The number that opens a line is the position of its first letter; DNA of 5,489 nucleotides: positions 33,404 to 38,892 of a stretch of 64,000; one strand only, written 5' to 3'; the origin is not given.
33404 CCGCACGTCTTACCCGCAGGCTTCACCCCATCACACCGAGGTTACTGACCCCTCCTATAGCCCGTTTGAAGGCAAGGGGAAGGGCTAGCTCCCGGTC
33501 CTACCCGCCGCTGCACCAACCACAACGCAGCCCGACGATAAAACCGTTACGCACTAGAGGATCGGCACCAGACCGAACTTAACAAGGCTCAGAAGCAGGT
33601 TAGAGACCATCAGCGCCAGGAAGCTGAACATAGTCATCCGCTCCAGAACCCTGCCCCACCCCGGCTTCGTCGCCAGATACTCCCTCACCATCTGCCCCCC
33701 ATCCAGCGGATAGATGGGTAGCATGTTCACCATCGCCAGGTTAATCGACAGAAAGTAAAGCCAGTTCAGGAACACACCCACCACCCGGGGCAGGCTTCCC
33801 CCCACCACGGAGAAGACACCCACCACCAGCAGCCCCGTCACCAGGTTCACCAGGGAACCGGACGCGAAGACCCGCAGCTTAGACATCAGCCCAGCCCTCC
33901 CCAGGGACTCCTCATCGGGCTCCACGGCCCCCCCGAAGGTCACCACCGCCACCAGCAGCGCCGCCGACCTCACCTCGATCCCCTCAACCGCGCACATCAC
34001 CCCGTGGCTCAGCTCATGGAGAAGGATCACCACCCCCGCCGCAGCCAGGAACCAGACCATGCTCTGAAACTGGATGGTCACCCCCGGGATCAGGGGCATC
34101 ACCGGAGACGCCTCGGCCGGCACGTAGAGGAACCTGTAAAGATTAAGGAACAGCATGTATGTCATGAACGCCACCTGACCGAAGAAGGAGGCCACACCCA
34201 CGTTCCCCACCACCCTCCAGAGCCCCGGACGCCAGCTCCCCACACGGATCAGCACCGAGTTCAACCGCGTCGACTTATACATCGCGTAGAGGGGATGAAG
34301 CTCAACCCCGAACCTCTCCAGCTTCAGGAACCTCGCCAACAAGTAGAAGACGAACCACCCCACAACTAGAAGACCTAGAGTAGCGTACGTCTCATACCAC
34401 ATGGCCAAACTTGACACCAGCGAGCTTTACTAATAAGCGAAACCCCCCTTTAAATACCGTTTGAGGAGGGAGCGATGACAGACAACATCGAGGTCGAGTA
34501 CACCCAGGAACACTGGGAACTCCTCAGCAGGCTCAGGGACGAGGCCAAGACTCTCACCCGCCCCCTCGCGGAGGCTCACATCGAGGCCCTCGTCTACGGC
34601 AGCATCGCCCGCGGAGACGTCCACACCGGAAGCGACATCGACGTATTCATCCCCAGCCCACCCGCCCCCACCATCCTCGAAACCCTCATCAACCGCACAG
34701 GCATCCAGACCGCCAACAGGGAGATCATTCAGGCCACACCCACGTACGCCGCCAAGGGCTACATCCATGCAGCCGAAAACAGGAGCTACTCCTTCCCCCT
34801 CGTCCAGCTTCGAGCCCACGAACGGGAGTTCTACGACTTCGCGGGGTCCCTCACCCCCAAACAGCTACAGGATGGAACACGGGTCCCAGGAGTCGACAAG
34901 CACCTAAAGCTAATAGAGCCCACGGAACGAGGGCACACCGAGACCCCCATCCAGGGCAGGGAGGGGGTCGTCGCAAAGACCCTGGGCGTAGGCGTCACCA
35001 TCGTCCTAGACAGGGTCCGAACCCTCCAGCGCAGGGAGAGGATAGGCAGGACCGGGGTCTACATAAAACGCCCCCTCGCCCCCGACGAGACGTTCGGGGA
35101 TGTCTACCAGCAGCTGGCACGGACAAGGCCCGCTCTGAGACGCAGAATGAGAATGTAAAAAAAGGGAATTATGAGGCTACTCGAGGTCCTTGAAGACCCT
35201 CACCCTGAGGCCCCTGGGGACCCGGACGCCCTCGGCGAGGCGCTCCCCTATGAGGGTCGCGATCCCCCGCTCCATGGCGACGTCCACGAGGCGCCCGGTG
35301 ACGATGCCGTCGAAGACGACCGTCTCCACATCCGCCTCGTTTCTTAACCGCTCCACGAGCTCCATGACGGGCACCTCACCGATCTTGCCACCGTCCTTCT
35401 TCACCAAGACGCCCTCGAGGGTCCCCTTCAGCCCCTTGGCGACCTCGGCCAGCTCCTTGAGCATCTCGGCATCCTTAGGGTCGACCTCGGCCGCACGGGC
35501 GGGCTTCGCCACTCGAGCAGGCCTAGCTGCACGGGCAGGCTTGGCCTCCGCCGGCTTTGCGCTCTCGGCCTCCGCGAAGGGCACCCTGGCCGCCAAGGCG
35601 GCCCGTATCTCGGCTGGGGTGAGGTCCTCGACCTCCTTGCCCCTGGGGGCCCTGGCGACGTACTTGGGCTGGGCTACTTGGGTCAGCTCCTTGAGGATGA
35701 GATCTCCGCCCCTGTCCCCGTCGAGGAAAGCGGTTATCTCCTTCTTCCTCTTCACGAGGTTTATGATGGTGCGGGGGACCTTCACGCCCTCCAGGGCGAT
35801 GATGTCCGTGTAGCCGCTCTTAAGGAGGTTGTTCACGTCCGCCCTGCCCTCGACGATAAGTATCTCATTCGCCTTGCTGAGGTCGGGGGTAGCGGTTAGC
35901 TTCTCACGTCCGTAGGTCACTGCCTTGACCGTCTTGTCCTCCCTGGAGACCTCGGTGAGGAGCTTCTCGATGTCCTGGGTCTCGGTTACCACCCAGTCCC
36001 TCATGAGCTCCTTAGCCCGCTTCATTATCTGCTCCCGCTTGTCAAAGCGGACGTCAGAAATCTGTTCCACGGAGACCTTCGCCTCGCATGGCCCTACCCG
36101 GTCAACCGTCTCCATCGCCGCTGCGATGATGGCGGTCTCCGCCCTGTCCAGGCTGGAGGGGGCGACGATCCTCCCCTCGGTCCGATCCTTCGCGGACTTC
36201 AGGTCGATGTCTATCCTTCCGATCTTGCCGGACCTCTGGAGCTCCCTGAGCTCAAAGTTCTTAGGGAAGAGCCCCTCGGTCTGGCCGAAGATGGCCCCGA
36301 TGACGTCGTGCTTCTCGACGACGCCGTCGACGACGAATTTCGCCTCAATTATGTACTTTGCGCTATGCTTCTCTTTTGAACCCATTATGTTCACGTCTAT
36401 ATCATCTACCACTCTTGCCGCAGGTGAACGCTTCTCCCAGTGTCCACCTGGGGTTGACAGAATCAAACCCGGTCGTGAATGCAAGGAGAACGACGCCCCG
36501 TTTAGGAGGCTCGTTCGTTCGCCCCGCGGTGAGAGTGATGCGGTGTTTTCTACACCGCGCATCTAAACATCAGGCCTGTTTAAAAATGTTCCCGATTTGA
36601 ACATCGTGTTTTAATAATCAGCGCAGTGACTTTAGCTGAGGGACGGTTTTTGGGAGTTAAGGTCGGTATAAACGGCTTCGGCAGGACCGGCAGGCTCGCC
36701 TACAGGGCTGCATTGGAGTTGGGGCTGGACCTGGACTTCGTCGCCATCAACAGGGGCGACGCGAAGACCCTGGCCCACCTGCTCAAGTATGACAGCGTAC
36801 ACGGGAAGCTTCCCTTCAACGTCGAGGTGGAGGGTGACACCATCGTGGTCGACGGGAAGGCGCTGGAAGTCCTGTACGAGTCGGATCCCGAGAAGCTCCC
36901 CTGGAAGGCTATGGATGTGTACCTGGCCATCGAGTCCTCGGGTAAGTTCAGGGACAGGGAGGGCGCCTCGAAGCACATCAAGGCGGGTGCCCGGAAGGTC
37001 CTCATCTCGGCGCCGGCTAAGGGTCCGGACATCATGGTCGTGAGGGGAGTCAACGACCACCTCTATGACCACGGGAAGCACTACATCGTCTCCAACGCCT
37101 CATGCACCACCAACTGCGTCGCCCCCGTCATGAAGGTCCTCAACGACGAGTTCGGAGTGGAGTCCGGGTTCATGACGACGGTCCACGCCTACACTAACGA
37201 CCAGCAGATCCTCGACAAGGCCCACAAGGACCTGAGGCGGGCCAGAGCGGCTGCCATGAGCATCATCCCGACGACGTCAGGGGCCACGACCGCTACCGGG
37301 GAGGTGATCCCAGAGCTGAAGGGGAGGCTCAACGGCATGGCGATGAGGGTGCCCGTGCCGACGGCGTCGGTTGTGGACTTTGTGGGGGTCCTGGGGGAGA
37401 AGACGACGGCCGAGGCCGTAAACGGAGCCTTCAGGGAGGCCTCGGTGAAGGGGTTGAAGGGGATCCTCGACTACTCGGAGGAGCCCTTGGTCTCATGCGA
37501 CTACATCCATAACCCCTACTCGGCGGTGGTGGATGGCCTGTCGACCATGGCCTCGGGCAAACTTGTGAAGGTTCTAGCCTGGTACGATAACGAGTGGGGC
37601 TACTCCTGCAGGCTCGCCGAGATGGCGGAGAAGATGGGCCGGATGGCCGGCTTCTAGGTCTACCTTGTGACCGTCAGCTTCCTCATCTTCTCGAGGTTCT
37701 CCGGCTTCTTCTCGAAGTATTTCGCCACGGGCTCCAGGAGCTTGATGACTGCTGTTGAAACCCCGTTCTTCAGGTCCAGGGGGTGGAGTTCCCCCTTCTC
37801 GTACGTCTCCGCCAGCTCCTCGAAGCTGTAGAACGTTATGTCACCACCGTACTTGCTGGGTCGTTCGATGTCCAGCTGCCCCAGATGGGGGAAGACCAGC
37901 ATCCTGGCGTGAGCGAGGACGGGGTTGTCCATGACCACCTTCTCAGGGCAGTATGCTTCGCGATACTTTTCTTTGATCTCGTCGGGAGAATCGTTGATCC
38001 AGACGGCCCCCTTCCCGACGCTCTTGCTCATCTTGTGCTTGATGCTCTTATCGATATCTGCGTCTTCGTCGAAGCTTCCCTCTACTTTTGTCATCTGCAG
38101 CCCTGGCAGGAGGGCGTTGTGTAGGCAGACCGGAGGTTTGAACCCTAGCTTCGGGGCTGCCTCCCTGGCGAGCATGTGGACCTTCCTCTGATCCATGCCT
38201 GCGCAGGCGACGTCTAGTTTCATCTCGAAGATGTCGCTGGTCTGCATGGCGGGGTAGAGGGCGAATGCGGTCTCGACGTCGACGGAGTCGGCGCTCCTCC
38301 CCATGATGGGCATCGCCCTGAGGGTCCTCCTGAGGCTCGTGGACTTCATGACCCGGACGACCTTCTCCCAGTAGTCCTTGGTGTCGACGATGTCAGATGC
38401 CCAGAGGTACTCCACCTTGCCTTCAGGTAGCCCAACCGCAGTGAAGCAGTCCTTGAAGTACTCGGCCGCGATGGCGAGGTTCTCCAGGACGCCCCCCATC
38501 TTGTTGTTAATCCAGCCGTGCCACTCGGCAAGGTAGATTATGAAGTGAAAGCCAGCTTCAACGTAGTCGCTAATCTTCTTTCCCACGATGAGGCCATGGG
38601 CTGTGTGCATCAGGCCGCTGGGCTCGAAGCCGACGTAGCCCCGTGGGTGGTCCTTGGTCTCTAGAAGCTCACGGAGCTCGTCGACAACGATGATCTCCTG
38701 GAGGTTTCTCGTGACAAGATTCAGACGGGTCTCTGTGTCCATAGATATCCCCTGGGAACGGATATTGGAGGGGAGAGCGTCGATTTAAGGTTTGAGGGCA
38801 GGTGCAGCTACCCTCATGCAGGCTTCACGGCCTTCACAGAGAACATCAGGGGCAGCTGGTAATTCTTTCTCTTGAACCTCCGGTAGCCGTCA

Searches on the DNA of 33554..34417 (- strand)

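Call 13: search_rna_families(sources=[L002, L003, L004, L005, L006, L007, L008, L009, L010, L011, L012, L013, L014, L015, L016, L017, L018, L019, L020, L021], threshold=gathering)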
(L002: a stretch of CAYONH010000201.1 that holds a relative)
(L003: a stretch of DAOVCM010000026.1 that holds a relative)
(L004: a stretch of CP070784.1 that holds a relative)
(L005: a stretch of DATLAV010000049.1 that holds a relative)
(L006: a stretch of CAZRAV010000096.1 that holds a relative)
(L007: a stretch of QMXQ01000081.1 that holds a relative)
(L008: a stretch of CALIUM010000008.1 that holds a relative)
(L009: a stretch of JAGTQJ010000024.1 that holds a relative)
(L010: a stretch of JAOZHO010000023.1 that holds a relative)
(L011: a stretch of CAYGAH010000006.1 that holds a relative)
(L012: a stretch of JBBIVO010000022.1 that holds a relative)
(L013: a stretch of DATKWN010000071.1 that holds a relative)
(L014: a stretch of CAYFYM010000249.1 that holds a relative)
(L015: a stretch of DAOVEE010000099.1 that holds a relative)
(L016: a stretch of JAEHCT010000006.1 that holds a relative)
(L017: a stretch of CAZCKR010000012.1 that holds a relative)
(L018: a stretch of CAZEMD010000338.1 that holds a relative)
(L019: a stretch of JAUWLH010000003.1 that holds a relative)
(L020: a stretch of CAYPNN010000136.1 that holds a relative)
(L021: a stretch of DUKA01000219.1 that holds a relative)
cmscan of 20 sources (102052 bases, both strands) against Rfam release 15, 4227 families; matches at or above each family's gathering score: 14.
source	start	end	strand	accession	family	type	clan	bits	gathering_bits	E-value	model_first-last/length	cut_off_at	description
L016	3418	3729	+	RF01857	Archaea_SRP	Gene;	CL00003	117.3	96.5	8.6e-26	1-317/317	no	Archaeal signal recognition particle RNA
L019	3388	3700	+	RF01857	Archaea_SRP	Gene;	CL00003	117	96.5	1e-25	1-317/317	no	Archaeal signal recognition particle RNA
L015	3418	3729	+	RF01857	Archaea_SRP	Gene;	CL00003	115.4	96.5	2.7e-25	1-317/317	no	Archaeal signal recognition particle RNA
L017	3414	3725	+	RF01857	Archaea_SRP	Gene;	CL00003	115.4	96.5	2.7e-25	1-317/317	no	Archaeal signal recognition particle RNA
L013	3418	3729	+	RF01857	Archaea_SRP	Gene;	CL00003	114.9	96.5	3.7e-25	1-317/317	no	Archaeal signal recognition particle RNA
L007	3406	3718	+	RF01857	Archaea_SRP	Gene;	CL00003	113.7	96.5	7.7e-25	1-317/317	no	Archaeal signal recognition particle RNA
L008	3415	3826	+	RF01857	Archaea_SRP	Gene;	CL00003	112.6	96.5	1.5e-24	1-317/317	no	Archaeal signal recognition particle RNA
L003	3543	3855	+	RF01857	Archaea_SRP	Gene;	CL00003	112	96.5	2.1e-24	1-317/317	no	Archaeal signal recognition particle RNA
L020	2920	3231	+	RF01857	Archaea_SRP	Gene;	CL00003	112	96.5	2.1e-24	1-317/317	no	Archaeal signal recognition particle RNA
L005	3380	3695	+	RF01857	Archaea_SRP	Gene;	CL00003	111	96.5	3.9e-24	1-317/317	no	Archaeal signal recognition particle RNA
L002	1928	2241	+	RF01857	Archaea_SRP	Gene;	CL00003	110.1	96.5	6.8e-24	1-317/317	no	Archaeal signal recognition particle RNA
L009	3415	3824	+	RF01857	Archaea_SRP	Gene;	CL00003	107.2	96.5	4e-23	1-317/317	no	Archaeal signal recognition particle RNA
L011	4678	4992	+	RF01857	Archaea_SRP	Gene;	CL00003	106.2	96.5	7.2e-23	1-317/317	no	Archaeal signal recognition particle RNA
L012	3410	3811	+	RF01857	Archaea_SRP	Gene;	CL00003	97.9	96.5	1e-20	1-317/317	no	Archaeal signal recognition particle RNA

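Call 14: search_rna_families(sources=[L022, L023, L024, L025, L026, L027, L028, L029, L030, L031, L032, L033, L034, L035, L036, L037, L038, L039, L040, L041], threshold=gathering)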
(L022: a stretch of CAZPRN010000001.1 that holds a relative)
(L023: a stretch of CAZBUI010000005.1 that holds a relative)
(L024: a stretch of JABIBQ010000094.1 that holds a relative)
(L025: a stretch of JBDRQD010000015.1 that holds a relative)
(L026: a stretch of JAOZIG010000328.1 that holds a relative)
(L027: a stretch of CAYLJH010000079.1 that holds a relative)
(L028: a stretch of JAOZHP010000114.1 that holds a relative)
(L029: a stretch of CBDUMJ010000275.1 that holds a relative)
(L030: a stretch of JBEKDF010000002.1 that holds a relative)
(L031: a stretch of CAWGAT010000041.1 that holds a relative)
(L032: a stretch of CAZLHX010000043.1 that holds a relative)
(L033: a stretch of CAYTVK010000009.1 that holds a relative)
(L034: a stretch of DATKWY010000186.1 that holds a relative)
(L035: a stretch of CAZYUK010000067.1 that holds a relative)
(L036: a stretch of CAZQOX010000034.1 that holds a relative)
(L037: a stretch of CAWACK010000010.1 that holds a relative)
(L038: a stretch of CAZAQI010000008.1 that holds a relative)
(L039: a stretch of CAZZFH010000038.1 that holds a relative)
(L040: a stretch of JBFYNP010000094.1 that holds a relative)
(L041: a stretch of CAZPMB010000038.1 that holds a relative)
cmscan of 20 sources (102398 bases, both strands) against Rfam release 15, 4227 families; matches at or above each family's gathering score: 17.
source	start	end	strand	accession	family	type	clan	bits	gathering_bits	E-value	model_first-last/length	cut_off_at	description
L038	3404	3718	+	RF01857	Archaea_SRP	Gene;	CL00003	136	96.5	1.1e-30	1-317/317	no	Archaeal signal recognition particle RNA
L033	3444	3756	+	RF01857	Archaea_SRP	Gene;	CL00003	129.4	96.5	5.8e-29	1-317/317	no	Archaeal signal recognition particle RNA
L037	4942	5254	+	RF01857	Archaea_SRP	Gene;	CL00003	129.4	96.5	5.8e-29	1-317/317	no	Archaeal signal recognition particle RNA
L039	4698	5012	+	RF01857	Archaea_SRP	Gene;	CL00003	129.4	96.5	5.9e-29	1-317/317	no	Archaeal signal recognition particle RNA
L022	3383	3695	+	RF01857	Archaea_SRP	Gene;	CL00003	128.6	96.5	9.7e-29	1-317/317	no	Archaeal signal recognition particle RNA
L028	3449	3760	+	RF01857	Archaea_SRP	Gene;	CL00003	128.4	96.5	1.1e-28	1-317/317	no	Archaeal signal recognition particle RNA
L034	2885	3197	+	RF01857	Archaea_SRP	Gene;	CL00003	127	96.5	2.6e-28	1-317/317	no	Archaeal signal recognition particle RNA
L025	4992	5304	+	RF01857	Archaea_SRP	Gene;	CL00003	126.2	96.5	4.1e-28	1-317/317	no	Archaeal signal recognition particle RNA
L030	4986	5297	+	RF01857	Archaea_SRP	Gene;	CL00003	125.1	96.5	8e-28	1-317/317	no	Archaeal signal recognition particle RNA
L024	3380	3692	+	RF01857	Archaea_SRP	Gene;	CL00003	123.2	96.5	2.4e-27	1-317/317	no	Archaeal signal recognition particle RNA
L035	4135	4446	+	RF01857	Archaea_SRP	Gene;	CL00003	123.2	96.5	2.5e-27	1-317/317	no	Archaeal signal recognition particle RNA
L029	2348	2660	+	RF01857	Archaea_SRP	Gene;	CL00003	122.7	96.5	3.3e-27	1-317/317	no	Archaeal signal recognition particle RNA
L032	3442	3753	+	RF01857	Archaea_SRP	Gene;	CL00003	121.7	96.5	6.3e-27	1-317/317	no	Archaeal signal recognition particle RNA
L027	1078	1390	+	RF01857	Archaea_SRP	Gene;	CL00003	121.6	96.5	6.4e-27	1-317/317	no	Archaeal signal recognition particle RNA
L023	3399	3710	+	RF01857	Archaea_SRP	Gene;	CL00003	119.3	96.5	2.7e-26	1-317/317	no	Archaeal signal recognition particle RNA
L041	3652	3964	+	RF01857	Archaea_SRP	Gene;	CL00003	112.5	96.5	1.6e-24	1-317/317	no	Archaeal signal recognition particle RNA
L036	2038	2349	+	RF01857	Archaea_SRP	Gene;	CL00003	110.8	96.5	4.5e-24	1-317/317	no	Archaeal signal recognition particle RNA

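Call 15: search_rna_families(sources=[L042, L043, L044, L045, L046, L047, L048, L049, L050, L051, L052, L053, L054, L055, L056, L057, L058, L060, L001], threshold=gathering)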
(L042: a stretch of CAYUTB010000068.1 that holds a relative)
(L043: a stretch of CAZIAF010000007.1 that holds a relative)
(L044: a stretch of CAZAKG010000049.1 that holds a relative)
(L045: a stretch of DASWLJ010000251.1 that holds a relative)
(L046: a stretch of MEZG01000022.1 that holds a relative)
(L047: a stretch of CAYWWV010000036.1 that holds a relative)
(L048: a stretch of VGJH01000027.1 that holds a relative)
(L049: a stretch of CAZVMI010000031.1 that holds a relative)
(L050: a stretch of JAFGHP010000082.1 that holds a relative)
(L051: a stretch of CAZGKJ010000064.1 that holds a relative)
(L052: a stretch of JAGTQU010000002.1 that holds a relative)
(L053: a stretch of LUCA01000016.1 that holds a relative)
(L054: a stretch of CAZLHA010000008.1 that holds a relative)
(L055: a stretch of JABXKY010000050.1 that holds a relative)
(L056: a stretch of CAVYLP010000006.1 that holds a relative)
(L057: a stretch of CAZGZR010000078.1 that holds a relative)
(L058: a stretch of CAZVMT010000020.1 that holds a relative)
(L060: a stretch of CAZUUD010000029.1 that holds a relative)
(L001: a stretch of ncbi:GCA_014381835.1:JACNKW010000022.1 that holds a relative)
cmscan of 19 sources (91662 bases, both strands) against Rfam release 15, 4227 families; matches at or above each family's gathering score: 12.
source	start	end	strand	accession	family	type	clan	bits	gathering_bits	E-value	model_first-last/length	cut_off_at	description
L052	4648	4957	+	RF01857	Archaea_SRP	Gene;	CL00003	161.7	96.5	1.8e-37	1-317/317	no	Archaeal signal recognition particle RNA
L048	3484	3796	+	RF01857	Archaea_SRP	Gene;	CL00003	145.7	96.5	2.8e-33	1-317/317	no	Archaeal signal recognition particle RNA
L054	3406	3720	+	RF01857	Archaea_SRP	Gene;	CL00003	135.2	96.5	1.5e-30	1-317/317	no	Archaeal signal recognition particle RNA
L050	3441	3753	+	RF01857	Archaea_SRP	Gene;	CL00003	129.7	96.5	4.5e-29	1-317/317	no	Archaeal signal recognition particle RNA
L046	4811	5123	+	RF01857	Archaea_SRP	Gene;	CL00003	127.6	96.5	1.6e-28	1-317/317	no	Archaeal signal recognition particle RNA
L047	3368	3680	+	RF01857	Archaea_SRP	Gene;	CL00003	125.5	96.5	5.5e-28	1-317/317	no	Archaeal signal recognition particle RNA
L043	4917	5230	+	RF01857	Archaea_SRP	Gene;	CL00003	121.8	96.5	5.2e-27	1-317/317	no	Archaeal signal recognition particle RNA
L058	4704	5019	+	RF01857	Archaea_SRP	Gene;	CL00003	120.9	96.5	8.9e-27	1-317/317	no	Archaeal signal recognition particle RNA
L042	4692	5004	+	RF01857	Archaea_SRP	Gene;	CL00003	120.3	96.5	1.3e-26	1-317/317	no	Archaeal signal recognition particle RNA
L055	708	1020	+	RF01857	Archaea_SRP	Gene;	CL00003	120.3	96.5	1.3e-26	1-317/317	no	Archaeal signal recognition particle RNA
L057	3397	3708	+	RF01857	Archaea_SRP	Gene;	CL00003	113.3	96.5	8.8e-25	1-317/317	no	Archaeal signal recognition particle RNA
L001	2242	2555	+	RF01857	Archaea_SRP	Gene;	CL00003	108.6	96.5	1.5e-23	1-317/317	no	Archaeal signal recognition particle RNA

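Call 29: search_rna_families(sources=[L004, L021, L031, L040, L045, L056, L006, L014, L026], threshold=evalue, max_evalue=0.01)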
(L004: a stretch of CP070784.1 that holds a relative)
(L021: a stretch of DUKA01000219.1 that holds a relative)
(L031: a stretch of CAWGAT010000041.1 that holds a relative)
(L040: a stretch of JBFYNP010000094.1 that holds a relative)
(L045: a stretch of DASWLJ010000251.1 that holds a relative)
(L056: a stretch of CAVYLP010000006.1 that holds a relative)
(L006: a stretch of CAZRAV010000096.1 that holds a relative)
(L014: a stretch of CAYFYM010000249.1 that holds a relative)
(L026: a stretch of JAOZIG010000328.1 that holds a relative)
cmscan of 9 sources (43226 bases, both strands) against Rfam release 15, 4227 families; matches with E-value up to 0.01: 2.
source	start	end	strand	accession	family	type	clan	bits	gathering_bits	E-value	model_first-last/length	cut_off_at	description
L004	3371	3685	+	RF01857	Archaea_SRP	Gene;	CL00003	89.9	96.5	5.5e-19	1-317/317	no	Archaeal signal recognition particle RNA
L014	3379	3592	+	RF01857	Archaea_SRP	Gene;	CL00003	66.8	96.5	6.5e-13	1-215/317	3'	Archaeal signal recognition particle RNA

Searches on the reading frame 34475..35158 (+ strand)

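Call 7: search_protein_families(library=pfam, proteins=[window:34475-35158:+])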
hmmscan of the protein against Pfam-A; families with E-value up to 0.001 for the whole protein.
window:34475-35158:+ (227 aa): 2 families
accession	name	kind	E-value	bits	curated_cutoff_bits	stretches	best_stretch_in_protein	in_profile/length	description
PF01909.29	NTP_transf_2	-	1.2e-07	32.4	21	1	22-98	6-78/93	Nucleotidyltransferase domain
PF18765.7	Polbeta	-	0.00019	21.9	26.9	1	38-61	16-39/93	Polymerase beta, Nucleotidyltransferase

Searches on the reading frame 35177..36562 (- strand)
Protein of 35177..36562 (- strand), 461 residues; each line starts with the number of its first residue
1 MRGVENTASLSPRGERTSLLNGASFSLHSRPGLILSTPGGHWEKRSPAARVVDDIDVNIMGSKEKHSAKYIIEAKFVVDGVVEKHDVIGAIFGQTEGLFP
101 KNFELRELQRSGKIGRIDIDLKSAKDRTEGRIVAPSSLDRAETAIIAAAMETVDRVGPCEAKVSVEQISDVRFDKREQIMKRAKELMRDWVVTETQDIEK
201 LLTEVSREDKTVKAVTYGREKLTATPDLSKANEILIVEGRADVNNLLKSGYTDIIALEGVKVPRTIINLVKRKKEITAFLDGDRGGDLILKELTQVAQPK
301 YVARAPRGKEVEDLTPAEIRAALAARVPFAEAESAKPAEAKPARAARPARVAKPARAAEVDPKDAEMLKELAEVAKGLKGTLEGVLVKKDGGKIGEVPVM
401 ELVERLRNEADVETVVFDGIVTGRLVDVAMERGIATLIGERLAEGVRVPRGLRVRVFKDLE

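Call 7: search_protein_families(library=pfam, proteins=[window:35177-36562:-])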
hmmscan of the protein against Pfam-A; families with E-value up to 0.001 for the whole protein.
window:35177-36562:- (461 aa): 3 families
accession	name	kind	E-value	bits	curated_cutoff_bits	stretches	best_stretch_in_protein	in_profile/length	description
PF13662.12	Toprim_4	-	7.3e-08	33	25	1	232-295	1-72/85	Toprim domain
PF01751.28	Toprim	-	1.7e-06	28.5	23.1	1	233-309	1-91/96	Toprim domain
PF13155.12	Toprim_2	-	4.4e-05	24.2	22.1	1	236-310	2-83/88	Toprim-like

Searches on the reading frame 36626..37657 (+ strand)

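Call 7: search_protein_families(library=pfam, proteins=[window:36626-37657:+])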
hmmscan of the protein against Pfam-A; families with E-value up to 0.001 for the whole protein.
window:36626-37657:+ (343 aa): 2 families
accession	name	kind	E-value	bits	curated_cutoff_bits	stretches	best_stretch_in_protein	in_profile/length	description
PF02800.25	Gp_dh_C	-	3.2e-60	202.7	24.4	1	165-320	1-158/158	Glyceraldehyde 3-phosphate dehydrogenase, C-terminal domain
PF00044.30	Gp_dh_N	-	4.4e-31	107.6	31.7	1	11-110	1-100/101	Glyceraldehyde 3-phosphate dehydrogenase, NAD binding domain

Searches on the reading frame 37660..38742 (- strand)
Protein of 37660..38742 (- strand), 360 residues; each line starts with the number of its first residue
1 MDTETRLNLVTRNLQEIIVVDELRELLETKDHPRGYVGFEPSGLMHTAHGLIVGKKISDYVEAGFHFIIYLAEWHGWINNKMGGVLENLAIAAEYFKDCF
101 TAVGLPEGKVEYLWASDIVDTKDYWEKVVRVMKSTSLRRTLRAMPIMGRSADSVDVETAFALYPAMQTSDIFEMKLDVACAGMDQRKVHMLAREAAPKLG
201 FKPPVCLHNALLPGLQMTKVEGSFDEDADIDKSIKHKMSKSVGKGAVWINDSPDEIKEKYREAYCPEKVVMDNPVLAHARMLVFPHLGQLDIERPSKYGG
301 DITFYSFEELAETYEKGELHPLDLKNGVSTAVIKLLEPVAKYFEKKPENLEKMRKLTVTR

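Call 7: search_protein_families(library=pfam, proteins=[window:37660-38742:-])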
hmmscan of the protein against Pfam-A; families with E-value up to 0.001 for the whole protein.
window:37660-38742:- (360 aa): 1 family
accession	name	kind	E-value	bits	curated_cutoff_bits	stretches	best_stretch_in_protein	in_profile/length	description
PF00579.31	tRNA-synt_1b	-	4.7e-38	131.6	21.1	1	31-337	4-292/292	tRNA synthetases class I (W and Y)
